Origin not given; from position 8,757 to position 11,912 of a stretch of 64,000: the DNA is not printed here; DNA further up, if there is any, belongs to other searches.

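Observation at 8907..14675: Compact alginate-like polyuronate module: Alg8-like GT2 synthase fused to LysM and an AlgG-like C5-epimerase, plus secreted epimerase paralog and nucleotide-sugar dehydrogenase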

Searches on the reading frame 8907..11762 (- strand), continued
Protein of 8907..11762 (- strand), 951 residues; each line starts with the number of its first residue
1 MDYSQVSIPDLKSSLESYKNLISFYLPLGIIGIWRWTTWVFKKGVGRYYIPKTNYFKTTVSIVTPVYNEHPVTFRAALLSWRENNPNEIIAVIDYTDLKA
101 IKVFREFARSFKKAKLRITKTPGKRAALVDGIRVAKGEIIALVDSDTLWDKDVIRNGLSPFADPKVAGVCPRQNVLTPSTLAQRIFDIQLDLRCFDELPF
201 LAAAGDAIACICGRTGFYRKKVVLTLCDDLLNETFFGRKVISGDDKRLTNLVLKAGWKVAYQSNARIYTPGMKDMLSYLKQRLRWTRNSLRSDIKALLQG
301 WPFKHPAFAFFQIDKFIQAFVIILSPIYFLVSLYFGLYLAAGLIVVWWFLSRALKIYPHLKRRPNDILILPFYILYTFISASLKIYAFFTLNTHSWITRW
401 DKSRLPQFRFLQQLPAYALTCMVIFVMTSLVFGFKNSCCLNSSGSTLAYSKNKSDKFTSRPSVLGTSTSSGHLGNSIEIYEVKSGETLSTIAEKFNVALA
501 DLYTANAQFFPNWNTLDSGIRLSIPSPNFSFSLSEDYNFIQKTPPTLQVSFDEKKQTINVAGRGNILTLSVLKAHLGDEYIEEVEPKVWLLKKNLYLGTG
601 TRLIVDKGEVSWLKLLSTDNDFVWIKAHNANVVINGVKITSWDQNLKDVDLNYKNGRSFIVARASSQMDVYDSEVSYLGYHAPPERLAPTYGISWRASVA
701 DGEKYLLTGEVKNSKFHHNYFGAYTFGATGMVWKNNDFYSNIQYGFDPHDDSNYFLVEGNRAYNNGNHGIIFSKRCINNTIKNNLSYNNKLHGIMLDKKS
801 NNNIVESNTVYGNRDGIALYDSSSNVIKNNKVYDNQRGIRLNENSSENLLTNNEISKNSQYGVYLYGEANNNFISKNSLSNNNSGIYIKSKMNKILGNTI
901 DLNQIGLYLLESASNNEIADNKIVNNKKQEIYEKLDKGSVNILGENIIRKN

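Call 89: find_encoding_contigs(protein=P0293, flank=9000, max_places=1)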
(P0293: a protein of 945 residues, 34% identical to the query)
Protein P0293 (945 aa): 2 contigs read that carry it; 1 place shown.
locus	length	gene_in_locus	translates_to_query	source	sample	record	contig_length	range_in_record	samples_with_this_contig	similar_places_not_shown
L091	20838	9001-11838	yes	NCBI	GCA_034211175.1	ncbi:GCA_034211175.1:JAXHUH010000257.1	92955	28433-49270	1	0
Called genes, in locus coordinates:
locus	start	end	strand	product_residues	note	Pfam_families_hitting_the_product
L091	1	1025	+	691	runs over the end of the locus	PF02743:dCache_1 (faint), PF00211:Guanylate_cyc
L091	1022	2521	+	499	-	PF00924:MS_channel_2nd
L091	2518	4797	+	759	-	PF00211:Guanylate_cyc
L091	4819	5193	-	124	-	PF09579:Spore_YtfJ (weak)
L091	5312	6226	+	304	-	PF00294:PfkB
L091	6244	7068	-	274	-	-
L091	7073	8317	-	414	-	PF02515:CoA_transf_3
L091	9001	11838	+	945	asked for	PF00535:Glycos_transf_2, PF13506:Glyco_transf_21, PF13641:Glyco_tranf_2_3, PF13632:Glyco_trans_2_3, PF05048:NosD, PF13229:Beta_helix, PF05048:NosD, PF13229:Beta_helix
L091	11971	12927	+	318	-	PF02558:ApbA (weak), PF03721:UDPG_MGDP_dh_N, PF00984:UDPG_MGDP_dh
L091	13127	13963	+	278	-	PF00106:adh_short, PF01370:Epimerase, PF08659:KR, PF13460:NAD_binding_10, PF13561:adh_short_C2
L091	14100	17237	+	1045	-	PF00133:tRNA-synt_1, PF09334:tRNA-synt_1g (weak), PF08264:Anticodon_1, PF19302:DUF5915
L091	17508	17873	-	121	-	PF18029:Glyoxalase_6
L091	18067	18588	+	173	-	PF04075:F420H2_quin_red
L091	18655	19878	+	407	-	PF02770:Acyl-CoA_dh_M, PF00441:Acyl-CoA_dh_1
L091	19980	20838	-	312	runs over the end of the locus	PF01638:HxlR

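Call 90: find_encoding_contigs(protein=P0517, flank=9000, max_places=1)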
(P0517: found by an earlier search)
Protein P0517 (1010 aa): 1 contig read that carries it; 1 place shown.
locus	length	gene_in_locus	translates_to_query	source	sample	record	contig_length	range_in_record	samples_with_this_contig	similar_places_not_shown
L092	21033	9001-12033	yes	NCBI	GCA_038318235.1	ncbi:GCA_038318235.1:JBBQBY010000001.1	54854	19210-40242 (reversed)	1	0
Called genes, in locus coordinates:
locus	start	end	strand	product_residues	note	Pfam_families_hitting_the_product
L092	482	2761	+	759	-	-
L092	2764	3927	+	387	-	PF01702:TGT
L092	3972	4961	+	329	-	PF12849:PBP_like_2, PF13531:SBP_bac_11, PF12727:PBP_like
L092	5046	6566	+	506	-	PF00171:Aldedh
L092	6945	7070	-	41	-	-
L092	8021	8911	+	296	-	PF03721:UDPG_MGDP_dh_N, PF00984:UDPG_MGDP_dh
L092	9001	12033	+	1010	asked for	PF13506:Glyco_transf_21, PF00535:Glycos_transf_2, PF13641:Glyco_tranf_2_3, PF13632:Glyco_trans_2_3, PF05048:NosD, PF13229:Beta_helix, PF05048:NosD, PF13229:Beta_helix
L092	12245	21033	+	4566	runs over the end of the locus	-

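Call 96: list_cluster_members(proteins=[P0001, P0121, P0399, P0130, P0131, P0157, P0162, P0192, P0159, P0217])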
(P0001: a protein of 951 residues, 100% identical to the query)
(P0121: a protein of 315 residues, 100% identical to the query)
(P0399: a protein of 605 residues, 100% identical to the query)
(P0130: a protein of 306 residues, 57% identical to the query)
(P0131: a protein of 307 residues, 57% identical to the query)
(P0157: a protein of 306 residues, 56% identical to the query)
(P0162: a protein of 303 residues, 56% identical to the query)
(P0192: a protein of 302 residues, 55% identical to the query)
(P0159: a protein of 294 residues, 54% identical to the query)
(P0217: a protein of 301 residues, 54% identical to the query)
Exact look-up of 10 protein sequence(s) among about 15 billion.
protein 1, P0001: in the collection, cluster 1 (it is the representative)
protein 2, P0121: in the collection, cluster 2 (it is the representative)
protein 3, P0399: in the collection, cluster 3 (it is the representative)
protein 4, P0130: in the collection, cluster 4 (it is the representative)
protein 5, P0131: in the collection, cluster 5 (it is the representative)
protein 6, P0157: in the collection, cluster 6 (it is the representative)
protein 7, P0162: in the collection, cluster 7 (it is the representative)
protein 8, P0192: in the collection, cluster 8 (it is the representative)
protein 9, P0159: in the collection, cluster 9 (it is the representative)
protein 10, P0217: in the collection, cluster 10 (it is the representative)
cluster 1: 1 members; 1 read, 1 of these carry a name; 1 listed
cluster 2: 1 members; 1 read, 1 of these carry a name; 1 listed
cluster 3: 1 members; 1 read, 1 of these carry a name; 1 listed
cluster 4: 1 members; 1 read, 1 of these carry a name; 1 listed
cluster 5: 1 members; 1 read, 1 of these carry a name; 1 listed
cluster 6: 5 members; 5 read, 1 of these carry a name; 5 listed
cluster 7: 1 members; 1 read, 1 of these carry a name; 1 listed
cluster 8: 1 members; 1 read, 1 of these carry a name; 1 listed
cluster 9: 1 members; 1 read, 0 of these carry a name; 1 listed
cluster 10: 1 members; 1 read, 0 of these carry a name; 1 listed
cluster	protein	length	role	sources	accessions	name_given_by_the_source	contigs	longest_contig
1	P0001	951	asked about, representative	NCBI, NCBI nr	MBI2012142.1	right-handed parallel beta-helix repeat-containing protein [Candidatus Daviesbacteria ...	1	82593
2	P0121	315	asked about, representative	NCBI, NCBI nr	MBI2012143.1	UDP-glucose/GDP-mannose dehydrogenase family protein [Candidatus Daviesbacteria bacterium]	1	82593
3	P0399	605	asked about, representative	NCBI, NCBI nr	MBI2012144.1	right-handed parallel beta-helix repeat-containing protein [Candidatus Daviesbacteria ...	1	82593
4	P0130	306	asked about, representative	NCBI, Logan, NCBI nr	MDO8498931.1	MAG: nucleotide sugar dehydrogenase [bacterium] | nucleotide sugar dehydrogenase [bacterium]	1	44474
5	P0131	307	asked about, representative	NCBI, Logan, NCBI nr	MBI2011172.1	UDP-glucose/GDP-mannose dehydrogenase family protein [Candidatus Daviesbacteria bacterium]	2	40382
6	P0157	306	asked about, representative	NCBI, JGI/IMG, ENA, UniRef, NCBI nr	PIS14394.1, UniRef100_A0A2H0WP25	hypothetical protein COT64_02870 [Candidatus Shapirobacteria bacterium ... | UDP-glucose/GDP-mannose dehydrogenase family protein n=1 Tax=Candidatus Shapirobacteria ... | MAG: hypothetical protein COT64_02870 [Candidatus Shapirobacteria bacterium ...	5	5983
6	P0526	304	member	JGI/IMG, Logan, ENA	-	-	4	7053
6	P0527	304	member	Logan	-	-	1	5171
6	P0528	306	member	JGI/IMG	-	-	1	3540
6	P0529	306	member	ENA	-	-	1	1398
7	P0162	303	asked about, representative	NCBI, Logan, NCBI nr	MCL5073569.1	MAG: UDP-glucose/GDP-mannose dehydrogenase family protein [Actinobacteria bacterium] | UDP-glucose/GDP-mannose dehydrogenase family protein [Actinomycetota bacterium]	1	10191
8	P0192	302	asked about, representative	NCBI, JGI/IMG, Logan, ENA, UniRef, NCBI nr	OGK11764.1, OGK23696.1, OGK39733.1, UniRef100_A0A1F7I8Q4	hypothetical protein A2954_04880 [Candidatus Roizmanbacteria bacterium ... | UDP-glucose/GDP-mannose dehydrogenase dimerisation domain-containing protein n=1 ... | MAG: hypothetical protein A2768_01970 [Candidatus Roizmanbacteria bacterium ...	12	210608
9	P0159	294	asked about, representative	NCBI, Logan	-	-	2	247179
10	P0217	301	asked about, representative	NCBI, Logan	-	-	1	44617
